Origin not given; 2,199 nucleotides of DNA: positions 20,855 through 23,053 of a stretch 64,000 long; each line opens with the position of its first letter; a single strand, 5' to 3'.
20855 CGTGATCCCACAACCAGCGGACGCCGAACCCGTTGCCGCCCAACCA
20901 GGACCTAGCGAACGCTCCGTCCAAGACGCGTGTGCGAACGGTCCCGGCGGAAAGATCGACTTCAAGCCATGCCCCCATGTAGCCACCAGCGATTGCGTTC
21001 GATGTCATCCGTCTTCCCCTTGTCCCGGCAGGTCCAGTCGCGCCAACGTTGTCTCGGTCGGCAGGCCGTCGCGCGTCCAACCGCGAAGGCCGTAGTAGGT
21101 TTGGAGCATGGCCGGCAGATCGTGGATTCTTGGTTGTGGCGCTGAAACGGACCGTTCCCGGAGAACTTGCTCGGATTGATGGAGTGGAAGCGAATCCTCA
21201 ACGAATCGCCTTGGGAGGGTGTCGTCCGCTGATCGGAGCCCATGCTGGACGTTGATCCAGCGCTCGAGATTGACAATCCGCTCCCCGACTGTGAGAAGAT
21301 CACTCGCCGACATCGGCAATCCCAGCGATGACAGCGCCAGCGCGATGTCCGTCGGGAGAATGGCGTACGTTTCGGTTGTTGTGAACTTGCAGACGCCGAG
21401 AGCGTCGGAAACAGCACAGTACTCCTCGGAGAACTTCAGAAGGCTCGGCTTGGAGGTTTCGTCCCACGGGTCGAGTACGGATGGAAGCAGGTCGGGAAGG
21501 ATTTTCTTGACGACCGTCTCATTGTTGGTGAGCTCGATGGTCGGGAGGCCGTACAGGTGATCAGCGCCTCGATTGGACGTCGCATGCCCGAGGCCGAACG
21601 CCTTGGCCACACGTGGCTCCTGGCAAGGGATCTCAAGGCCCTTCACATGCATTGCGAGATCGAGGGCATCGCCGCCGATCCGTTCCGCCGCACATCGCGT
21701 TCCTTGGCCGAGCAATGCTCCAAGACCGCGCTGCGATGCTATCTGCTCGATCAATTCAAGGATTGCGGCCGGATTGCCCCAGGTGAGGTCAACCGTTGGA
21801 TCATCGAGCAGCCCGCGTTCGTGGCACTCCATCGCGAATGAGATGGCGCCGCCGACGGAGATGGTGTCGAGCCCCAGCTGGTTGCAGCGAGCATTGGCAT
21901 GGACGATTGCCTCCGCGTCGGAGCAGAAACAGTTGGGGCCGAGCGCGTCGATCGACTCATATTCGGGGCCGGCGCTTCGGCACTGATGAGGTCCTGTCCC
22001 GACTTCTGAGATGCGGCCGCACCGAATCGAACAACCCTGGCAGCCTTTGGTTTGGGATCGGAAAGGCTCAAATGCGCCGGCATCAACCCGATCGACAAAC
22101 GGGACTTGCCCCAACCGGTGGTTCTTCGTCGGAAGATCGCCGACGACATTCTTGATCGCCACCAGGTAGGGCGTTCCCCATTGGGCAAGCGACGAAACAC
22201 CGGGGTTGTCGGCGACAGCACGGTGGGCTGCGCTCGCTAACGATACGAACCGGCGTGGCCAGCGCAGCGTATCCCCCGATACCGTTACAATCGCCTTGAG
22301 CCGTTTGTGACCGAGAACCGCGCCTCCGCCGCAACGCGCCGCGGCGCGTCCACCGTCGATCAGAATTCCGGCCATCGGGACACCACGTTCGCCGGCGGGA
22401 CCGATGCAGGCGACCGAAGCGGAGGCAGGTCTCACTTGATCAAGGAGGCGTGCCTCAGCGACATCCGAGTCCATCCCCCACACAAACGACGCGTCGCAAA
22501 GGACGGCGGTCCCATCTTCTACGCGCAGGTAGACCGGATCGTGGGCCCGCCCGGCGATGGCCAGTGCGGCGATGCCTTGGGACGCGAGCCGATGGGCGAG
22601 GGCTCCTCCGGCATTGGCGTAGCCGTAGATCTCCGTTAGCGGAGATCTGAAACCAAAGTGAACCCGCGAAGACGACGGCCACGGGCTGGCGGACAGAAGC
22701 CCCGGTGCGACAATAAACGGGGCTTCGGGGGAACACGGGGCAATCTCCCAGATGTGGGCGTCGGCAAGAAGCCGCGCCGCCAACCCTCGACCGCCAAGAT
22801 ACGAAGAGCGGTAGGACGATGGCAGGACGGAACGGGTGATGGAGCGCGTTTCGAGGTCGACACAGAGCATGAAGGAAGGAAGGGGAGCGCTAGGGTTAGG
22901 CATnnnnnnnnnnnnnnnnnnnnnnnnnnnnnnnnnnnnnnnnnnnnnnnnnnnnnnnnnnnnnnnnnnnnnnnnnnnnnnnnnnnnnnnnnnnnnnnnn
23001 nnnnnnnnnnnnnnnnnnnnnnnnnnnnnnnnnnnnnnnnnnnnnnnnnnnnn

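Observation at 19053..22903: Two divergent, translationally coupled tungsten-type AOR-family genes in tandem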

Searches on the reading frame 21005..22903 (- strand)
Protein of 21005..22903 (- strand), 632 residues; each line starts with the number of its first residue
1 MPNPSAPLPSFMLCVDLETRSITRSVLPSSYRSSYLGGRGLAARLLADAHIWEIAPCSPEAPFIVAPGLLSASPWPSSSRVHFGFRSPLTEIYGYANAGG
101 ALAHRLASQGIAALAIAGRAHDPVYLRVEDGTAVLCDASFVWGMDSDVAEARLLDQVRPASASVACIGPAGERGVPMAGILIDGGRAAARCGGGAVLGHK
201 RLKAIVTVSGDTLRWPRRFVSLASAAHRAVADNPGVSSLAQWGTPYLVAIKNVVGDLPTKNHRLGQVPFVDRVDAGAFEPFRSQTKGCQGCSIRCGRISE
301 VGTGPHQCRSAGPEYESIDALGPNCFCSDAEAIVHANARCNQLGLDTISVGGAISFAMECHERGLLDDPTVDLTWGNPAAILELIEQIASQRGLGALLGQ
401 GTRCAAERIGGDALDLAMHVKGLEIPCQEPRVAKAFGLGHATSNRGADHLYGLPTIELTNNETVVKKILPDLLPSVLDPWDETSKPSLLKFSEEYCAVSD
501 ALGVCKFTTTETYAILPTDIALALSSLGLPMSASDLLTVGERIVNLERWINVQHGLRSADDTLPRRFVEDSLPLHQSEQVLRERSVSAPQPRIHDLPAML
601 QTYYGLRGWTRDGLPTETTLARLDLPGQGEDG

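Call 7: search_protein_families(library=pfam, proteins=[window:21005-22903:-])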
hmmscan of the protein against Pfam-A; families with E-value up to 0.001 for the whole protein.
window:21005-22903:- (632 aa): 2 families
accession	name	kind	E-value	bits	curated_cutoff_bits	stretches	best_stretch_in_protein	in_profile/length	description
PF01314.23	AFOR_C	-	5.5e-111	371.9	27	1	223-625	3-385/385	Aldehyde ferredoxin oxidoreductase, domains 2 & 3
PF02730.20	AFOR_N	-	3.6e-57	193.8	29.8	1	12-207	3-196/199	Aldehyde ferredoxin oxidoreductase, N-terminal domain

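Call 8: search_protein_families(library=ncbifam, proteins=[window:21005-22903:-])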
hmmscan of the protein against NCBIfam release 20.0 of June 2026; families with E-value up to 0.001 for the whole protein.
window:21005-22903:- (632 aa): 2 families
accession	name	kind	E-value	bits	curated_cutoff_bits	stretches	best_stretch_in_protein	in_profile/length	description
NF007354.0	PRK09849.1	equivalog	1.3e-34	119.9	868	1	12-210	12-206/703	aldehyde ferredoxin oxidoreductase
NF040818.1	GAPOR_Arch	equivalog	9.9e-07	27.4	1300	0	50-132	41-123/654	glyceraldehyde-3-phosphate:ferredoxin oxidoreductase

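Call 9: search_solved_structures(query=window:21005-22903:-, max_evalue=0.001)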
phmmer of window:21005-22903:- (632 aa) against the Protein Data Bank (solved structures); distinct sequences matched with E-value up to 0.001: 9.
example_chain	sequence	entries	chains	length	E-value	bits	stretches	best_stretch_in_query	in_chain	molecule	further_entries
9mqx_D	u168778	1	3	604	1.2e-95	324.3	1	12-625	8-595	Aldehyde:ferredoxin oxidoreductase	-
1aor_A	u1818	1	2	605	3e-93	316.5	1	15-618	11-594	ALDEHYDE FERREDOXIN OXIDOREDUCTASE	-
8c0z_A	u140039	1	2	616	2.2e-81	277.2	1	14-625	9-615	Aldehyde:ferredoxin oxidoreductase,tungsten-containing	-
9g7j_A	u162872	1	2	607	1.8e-79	271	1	13-625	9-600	Aldehyde ferredoxin oxidoreductase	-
9q1t_A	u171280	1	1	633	6.7e-66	226.1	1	15-621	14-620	Tungsten-dependent aldehyde oxidoreductase WOR83 from Haloferax volcanii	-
1b25_A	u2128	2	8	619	2.3e-61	211.1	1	13-625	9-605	PROTEIN (FORMALDEHYDE FERREDOXIN OXIDOREDUCTASE) | FORMALDEHYDE FERREDOXIN OXIDOREDUCTASE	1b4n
4z3w_A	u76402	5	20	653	8.5e-37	129.9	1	11-419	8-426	Benzoyl-CoA reductase, putative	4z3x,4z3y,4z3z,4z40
6x6u_A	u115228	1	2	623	6.2e-35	123.8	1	12-450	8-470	Formaldehyde:ferredoxin oxidoreductase wor5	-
6x1o_A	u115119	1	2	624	6.2e-35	123.8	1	12-450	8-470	Formaldehyde:ferredoxin oxidoreductase wor5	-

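Call 12: find_encoding_contigs(protein=window:21005-22903:-, flank=10000, max_places=6)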
Protein window:21005-22903:- (632 aa): no gene with exactly this product is on record in the collection.

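Call 13: find_homologous_proteins(query=window:21005-22903:-)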
Query window:21005-22903:- (632 aa): 4523 proteins with E <= 0.001 among 8000 candidates; the best 120 are listed.
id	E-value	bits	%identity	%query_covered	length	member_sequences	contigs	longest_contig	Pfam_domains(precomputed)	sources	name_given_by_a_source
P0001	0.0e+0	1444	100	100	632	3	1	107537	PF02730.21,PF01314.24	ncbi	-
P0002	0.0e+0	1099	77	99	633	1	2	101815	PF02730.21,PF01314.24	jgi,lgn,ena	-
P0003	0.0e+0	1093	76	100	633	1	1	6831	PF02730.21,PF01314.24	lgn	-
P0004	5.9e-223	760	57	98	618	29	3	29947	PF02730.21,PF01314.24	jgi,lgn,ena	jgi:aldehyde:ferredoxin oxidoreductase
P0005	3.2e-221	754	57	97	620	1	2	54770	PF02730.21,PF01314.24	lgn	-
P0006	8.4e-218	743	56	98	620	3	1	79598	PF02730.21,PF01314.24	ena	-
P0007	2.2e-217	741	56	98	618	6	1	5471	PF02730.21,PF01314.24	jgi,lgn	jgi:aldehyde:ferredoxin oxidoreductase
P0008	1.9e-214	732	56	98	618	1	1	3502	PF02730.21,PF01314.24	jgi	jgi:aldehyde:ferredoxin oxidoreductase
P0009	3.2e-214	731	57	97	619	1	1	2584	PF02730.21,PF01314.24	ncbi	-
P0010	4.5e-214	731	58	91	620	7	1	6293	PF02730.21,PF01314.24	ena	-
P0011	1.5e-212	726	55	98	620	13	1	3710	PF02730.21,PF01314.24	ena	-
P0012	3.0e-211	721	57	97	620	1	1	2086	PF02730.21,PF01314.24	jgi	jgi:aldehyde:ferredoxin oxidoreductase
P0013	3.1e-209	715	55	99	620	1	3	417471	PF02730.21,PF01314.24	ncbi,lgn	-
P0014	5.7e-205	700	56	91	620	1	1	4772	PF02730.21,PF01314.24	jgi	jgi:aldehyde:ferredoxin oxidoreductase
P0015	5.9e-205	700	54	98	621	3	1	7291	PF02730.21,PF01314.24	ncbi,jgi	-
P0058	1.5e-190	653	53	94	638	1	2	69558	PF02730.21,PF01314.24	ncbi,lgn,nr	ncbi:MAG: aldehyde ferredoxin oxidoreductase family protein [Chloroflexota bacterium]|nr:aldehyde fe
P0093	1.6e-185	636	50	97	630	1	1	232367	PF02730.21,PF01314.24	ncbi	-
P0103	3.0e-184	632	50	97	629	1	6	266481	PF02730.21,PF01314.24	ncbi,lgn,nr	ncbi:MAG: aldehyde ferredoxin oxidoreductase family protein [Chloroflexi bacterium]|nr:aldehyde ferr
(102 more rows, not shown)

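Call 14: find_encoding_contigs(protein=P0002, flank=10000, max_places=3)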
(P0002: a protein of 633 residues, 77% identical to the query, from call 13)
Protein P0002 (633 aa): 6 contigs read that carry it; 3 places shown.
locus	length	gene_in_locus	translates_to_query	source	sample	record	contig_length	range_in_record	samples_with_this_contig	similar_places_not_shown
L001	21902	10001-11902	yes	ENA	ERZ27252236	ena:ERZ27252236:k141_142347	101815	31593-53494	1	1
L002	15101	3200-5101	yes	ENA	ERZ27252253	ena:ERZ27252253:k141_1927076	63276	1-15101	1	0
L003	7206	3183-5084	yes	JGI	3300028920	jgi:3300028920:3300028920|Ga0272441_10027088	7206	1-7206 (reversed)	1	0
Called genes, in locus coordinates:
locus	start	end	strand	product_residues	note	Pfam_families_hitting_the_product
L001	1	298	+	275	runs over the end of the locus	PF00528:BPD_transp_1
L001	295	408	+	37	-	-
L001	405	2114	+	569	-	PF16371:MetallophosN, PF00149:Metallophos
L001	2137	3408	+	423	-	PF01547:SBP_bac_1, PF13416:SBP_bac_8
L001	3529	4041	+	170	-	PF00174:Oxidored_molyb (weak)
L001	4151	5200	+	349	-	PF08240:ADH_N, PF16912:Glu_dehyd_C, PF00107:ADH_zinc_N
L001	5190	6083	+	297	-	PF00528:BPD_transp_1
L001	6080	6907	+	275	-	PF00528:BPD_transp_1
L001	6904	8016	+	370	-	PF01513:NAD_kinase (weak)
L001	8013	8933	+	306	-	PF01913:FTR, PF02741:FTR_C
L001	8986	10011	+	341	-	PF02289:MCH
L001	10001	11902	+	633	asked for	PF02730:AFOR_N, PF01314:AFOR_C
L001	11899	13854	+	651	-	PF02730:AFOR_N, PF01314:AFOR_C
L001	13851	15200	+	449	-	PF01979:Amidohydro_1, PF07969:Amidohydro_3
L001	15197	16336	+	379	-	PF01180:DHO_dh, PF13183:Fer4_8 (faint), PF12838:Fer4_7 (faint), PF13187:Fer4_9 (faint), PF12797:Fer4_2 (faint), PF12798:Fer4_3 (faint), PF13237:Fer4_10 (weak), PF00037:Fer4 (weak), +3 more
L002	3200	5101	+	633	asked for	PF02730:AFOR_N, PF01314:AFOR_C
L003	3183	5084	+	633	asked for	PF02730:AFOR_N, PF01314:AFOR_C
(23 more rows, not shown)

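Call 15: find_encoding_contigs(protein=P0006, flank=10000, max_places=3)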
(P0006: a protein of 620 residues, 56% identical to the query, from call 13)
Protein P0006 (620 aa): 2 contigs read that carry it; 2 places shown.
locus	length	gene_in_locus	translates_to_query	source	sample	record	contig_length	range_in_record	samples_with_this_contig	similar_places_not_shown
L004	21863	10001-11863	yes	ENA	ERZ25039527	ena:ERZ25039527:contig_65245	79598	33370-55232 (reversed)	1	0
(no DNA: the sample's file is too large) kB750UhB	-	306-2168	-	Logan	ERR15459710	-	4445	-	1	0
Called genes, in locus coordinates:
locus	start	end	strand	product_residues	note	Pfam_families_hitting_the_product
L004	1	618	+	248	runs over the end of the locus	PF01791:DeoC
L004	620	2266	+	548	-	PF16371:MetallophosN, PF00149:Metallophos, PF16370:MetallophosC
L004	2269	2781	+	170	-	PF01547:SBP_bac_1, PF13416:SBP_bac_8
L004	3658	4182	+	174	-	PF00174:Oxidored_molyb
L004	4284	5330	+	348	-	PF08240:ADH_N, PF16912:Glu_dehyd_C, PF00107:ADH_zinc_N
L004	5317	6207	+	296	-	PF00528:BPD_transp_1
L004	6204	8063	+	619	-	PF00528:BPD_transp_1, PF00781:DAGK_cat (weak)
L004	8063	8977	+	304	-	PF01913:FTR, PF02741:FTR_C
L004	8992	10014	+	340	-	PF02289:MCH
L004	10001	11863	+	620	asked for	PF02730:AFOR_N, PF01314:AFOR_C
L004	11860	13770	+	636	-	PF02730:AFOR_N, PF01314:AFOR_C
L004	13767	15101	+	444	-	PF01979:Amidohydro_1, PF07969:Amidohydro_3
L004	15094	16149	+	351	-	PF01180:DHO_dh, PF12838:Fer4_7 (faint), PF13187:Fer4_9 (faint), PF00037:Fer4 (weak), PF12797:Fer4_2 (faint), PF12837:Fer4_6 (faint), PF13237:Fer4_10 (faint), PF12798:Fer4_3 (faint), +2 more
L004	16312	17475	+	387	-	PF01979:Amidohydro_1, PF07969:Amidohydro_3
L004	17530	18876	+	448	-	PF01565:FAD_binding_4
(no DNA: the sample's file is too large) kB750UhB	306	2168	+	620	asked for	PF02730:AFOR_N, PF01314:AFOR_C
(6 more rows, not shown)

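Call 16: find_encoding_contigs(protein=P0013, flank=10000, max_places=3)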
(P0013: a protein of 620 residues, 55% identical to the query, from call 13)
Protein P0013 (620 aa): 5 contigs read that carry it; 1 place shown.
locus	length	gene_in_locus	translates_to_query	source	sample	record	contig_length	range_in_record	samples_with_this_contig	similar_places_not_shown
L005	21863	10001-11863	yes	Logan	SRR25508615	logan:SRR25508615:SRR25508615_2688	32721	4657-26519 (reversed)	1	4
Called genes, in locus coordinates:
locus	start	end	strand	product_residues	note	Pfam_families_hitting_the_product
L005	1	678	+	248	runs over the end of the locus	PF01791:DeoC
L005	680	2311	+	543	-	PF16371:MetallophosN, PF00149:Metallophos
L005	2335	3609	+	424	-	PF01547:SBP_bac_1, PF13416:SBP_bac_8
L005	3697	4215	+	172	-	PF00174:Oxidored_molyb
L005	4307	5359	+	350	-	PF08240:ADH_N, PF16912:Glu_dehyd_C, PF00107:ADH_zinc_N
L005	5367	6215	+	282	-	PF00528:BPD_transp_1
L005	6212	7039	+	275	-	PF00528:BPD_transp_1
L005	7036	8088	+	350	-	PF01513:NAD_kinase (weak), PF00781:DAGK_cat (weak)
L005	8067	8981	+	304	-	PF01913:FTR, PF02741:FTR_C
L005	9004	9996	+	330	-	PF02289:MCH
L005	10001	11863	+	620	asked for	PF02730:AFOR_N, PF01314:AFOR_C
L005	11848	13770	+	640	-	PF02730:AFOR_N, PF01314:AFOR_C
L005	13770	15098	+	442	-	PF01979:Amidohydro_1, PF07969:Amidohydro_3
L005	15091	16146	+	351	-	PF01180:DHO_dh, PF12838:Fer4_7 (faint), PF00037:Fer4 (weak), PF12797:Fer4_2 (faint), PF12798:Fer4_3 (faint), PF12800:Fer4_4 (faint), PF12837:Fer4_6 (faint), PF13484:Fer4_16 (faint)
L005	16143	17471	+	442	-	PF01979:Amidohydro_1, PF07969:Amidohydro_3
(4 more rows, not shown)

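Call 26: find_related_loci(query=A1, collection=metagenome_contigs, flank=10000)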
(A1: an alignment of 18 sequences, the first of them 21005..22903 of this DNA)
Query A1 (632 aa) in metagenome_contigs; peptide patterns used: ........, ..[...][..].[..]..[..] (x = any residue, [..] = any of these).
600 stretches matched a pattern (row limit reached: there are more); 595 encode a relative of the query (tblastn E <= 1e-3); the best 80 are kept; 80 distinct loci.
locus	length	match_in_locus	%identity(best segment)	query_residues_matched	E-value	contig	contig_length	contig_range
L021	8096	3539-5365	57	6-625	0e+0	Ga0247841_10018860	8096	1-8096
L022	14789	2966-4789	52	15-625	0e+0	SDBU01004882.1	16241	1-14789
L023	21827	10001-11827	57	6-625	0e+0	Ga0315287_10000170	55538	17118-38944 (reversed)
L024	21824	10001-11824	55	8-625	0e+0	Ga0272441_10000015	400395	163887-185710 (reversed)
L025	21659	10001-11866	47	15-629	1e-177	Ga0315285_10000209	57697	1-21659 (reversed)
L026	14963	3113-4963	50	12-625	7e-177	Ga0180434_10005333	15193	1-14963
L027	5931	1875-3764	45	8-630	2e-176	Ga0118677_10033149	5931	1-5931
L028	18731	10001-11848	46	15-625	2e-172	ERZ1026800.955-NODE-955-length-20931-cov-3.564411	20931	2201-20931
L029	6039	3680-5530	47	15-625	5e-174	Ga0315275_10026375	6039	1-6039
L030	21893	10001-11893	48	2-625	6e-172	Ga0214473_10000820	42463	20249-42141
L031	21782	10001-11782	50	35-625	3e-169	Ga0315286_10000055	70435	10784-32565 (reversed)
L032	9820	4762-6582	44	15-625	4e-169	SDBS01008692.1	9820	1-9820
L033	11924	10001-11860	47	15-625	2e-166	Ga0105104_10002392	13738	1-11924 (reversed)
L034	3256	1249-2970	49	56-625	2e-175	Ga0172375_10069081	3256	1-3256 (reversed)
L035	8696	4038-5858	45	15-625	5e-166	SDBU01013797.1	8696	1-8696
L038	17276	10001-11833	42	15-631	2e-162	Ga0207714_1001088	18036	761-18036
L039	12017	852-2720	44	15-630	2e-159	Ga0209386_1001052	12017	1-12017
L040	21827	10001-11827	45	15-616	4e-159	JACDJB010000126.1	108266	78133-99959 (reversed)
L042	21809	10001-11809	43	13-625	2e-152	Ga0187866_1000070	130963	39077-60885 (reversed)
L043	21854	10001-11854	45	15-625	3e-164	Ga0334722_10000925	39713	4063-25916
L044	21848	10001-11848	42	15-631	2e-160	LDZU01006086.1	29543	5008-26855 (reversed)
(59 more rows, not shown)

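Call 36: find_encoding_contigs(protein=P0058, flank=10000, max_places=2)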
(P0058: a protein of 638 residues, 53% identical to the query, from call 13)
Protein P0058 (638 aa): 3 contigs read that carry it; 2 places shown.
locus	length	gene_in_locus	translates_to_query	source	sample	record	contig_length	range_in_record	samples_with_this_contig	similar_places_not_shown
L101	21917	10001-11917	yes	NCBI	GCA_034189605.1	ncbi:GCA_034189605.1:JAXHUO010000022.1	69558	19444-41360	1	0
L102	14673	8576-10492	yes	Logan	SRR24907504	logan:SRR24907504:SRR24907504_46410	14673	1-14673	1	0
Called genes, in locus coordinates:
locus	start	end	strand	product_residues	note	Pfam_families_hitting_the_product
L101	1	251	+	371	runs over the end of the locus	PF01571:GCV_T, PF08669:GCV_T_C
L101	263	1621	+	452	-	PF01979:Amidohydro_1, PF07969:Amidohydro_3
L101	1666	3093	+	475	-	PF01565:FAD_binding_4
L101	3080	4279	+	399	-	PF13183:Fer4_8, PF02754:CCG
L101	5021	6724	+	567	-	PF00496:SBP_bac_5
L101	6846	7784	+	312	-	PF19300:BPD_transp_1_N, PF00528:BPD_transp_1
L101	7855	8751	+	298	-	PF12911:OppC_N, PF00528:BPD_transp_1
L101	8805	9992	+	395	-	PF01546:Peptidase_M20, PF07687:M20_dimer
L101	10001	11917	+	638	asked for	PF02730:AFOR_N, PF01314:AFOR_C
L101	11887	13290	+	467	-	PF01979:Amidohydro_1, PF07969:Amidohydro_3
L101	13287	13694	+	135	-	PF13237:Fer4_10, PF13247:Fer4_11, PF14697:Fer4_21 (weak), PF25160:LdpA_Fe-S-bd, PF12838:Fer4_7, PF13187:Fer4_9, PF00037:Fer4, PF14697:Fer4_21 (weak), +5 more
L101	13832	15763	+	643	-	PF02730:AFOR_N, PF01314:AFOR_C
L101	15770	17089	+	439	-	PF22039:HUTI_composite_bact (weak), PF01979:Amidohydro_1, PF07969:Amidohydro_3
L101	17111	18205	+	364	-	PF01180:DHO_dh, PF12797:Fer4_2 (faint), PF12837:Fer4_6 (weak), PF12838:Fer4_7, PF13237:Fer4_10 (weak), PF14697:Fer4_21, PF13187:Fer4_9 (weak), PF00037:Fer4 (weak)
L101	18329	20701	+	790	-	PF01590:GAF, PF13185:GAF_2, PF13492:GAF_3, PF00989:PAS, PF08448:PAS_4, PF13188:PAS_8 (weak), PF00512:HisKA, PF02518:HATPase_c, +1 more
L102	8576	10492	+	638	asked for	PF02730:AFOR_N, PF01314:AFOR_C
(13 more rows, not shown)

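Call 37: find_encoding_contigs(protein=P0103, flank=10000, max_places=2)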
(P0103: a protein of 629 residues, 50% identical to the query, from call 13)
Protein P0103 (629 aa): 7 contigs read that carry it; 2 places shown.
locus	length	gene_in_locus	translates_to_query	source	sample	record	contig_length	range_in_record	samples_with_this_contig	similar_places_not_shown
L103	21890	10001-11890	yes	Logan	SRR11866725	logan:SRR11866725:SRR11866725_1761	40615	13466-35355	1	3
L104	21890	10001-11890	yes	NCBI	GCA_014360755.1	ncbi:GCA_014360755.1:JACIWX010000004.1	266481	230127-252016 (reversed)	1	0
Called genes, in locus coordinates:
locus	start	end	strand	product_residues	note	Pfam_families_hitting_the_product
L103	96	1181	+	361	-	PF00493:MCM (faint), PF07728:AAA_5 (weak), PF01078:Mg_chelatase, PF17863:AAA_lid_2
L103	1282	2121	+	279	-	PF26791:AAPxQ, PF00092:VWA, PF13519:VWA_2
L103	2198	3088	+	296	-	PF00892:EamA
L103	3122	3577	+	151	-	PF00908:dTDP_sugar_isom, PF05523:FdtA (weak), PF14667:Polysacc_synt_C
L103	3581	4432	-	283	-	PF02361:CbiQ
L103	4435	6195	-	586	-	PF00005:ABC_tran, PF02463:SMC_N (faint), PF13191:AAA_16 (faint), PF13401:AAA_22 (faint), PF13555:AAA_29 (faint), PF13304:AAA_21 (faint), PF00005:ABC_tran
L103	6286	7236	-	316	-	-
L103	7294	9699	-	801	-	PF13802:Gal_mutarotas_2, PF01055:Glyco_hydro_31_2nd, PF21365:Glyco_hydro_31_3rd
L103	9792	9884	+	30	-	-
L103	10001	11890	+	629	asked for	PF02730:AFOR_N, PF01314:AFOR_C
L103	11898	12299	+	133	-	PF13237:Fer4_10, PF13247:Fer4_11, PF14697:Fer4_21 (weak), PF12838:Fer4_7, PF13187:Fer4_9, PF25160:LdpA_Fe-S-bd (weak), PF00037:Fer4, PF14697:Fer4_21, +7 more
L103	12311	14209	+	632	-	PF02730:AFOR_N, PF01314:AFOR_C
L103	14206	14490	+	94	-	PF02597:ThiS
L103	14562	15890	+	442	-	PF22039:HUTI_composite_bact (faint), PF01979:Amidohydro_1, PF07969:Amidohydro_3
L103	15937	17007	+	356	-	PF01180:DHO_dh, PF12797:Fer4_2 (faint), PF12837:Fer4_6 (weak), PF13237:Fer4_10, PF12838:Fer4_7, PF13187:Fer4_9, PF14697:Fer4_21, PF00037:Fer4 (weak), +1 more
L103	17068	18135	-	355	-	PF13480:Acetyltransf_6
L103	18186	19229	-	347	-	PF00850:Hist_deacetyl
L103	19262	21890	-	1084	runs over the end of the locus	PF00912:Transgly, PF00905:Transpeptidase, PF17957:Big_7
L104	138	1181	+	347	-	PF00493:MCM (faint), PF07728:AAA_5 (weak), PF01078:Mg_chelatase, PF17863:AAA_lid_2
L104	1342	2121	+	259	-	PF26791:AAPxQ, PF00092:VWA, PF13519:VWA_2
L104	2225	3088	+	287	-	PF00892:EamA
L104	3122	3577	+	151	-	PF00908:dTDP_sugar_isom, PF05523:FdtA (weak), PF14667:Polysacc_synt_C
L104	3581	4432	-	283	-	PF02361:CbiQ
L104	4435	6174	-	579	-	PF02463:SMC_N (faint), PF13191:AAA_16 (faint), PF00005:ABC_tran, PF13304:AAA_21 (faint), PF13401:AAA_22 (faint), PF13555:AAA_29 (faint), PF00005:ABC_tran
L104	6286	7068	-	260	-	-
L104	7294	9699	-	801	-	PF13802:Gal_mutarotas_2, PF01055:Glyco_hydro_31_2nd, PF21365:Glyco_hydro_31_3rd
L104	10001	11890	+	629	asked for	PF02730:AFOR_N, PF01314:AFOR_C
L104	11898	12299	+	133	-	PF13237:Fer4_10, PF13247:Fer4_11, PF14697:Fer4_21 (weak), PF12838:Fer4_7, PF13187:Fer4_9, PF25160:LdpA_Fe-S-bd (weak), PF00037:Fer4, PF14697:Fer4_21, +7 more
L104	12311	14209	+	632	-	PF02730:AFOR_N, PF01314:AFOR_C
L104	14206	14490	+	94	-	PF02597:ThiS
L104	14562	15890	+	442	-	PF22039:HUTI_composite_bact (faint), PF01979:Amidohydro_1, PF07969:Amidohydro_3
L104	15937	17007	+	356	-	PF01180:DHO_dh, PF12797:Fer4_2 (faint), PF12837:Fer4_6 (weak), PF13237:Fer4_10, PF12838:Fer4_7, PF13187:Fer4_9, PF14697:Fer4_21, PF00037:Fer4 (weak), +1 more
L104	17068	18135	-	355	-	PF13480:Acetyltransf_6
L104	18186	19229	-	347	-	PF00850:Hist_deacetyl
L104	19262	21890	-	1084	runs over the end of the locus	PF00912:Transgly, PF00905:Transpeptidase, PF17957:Big_7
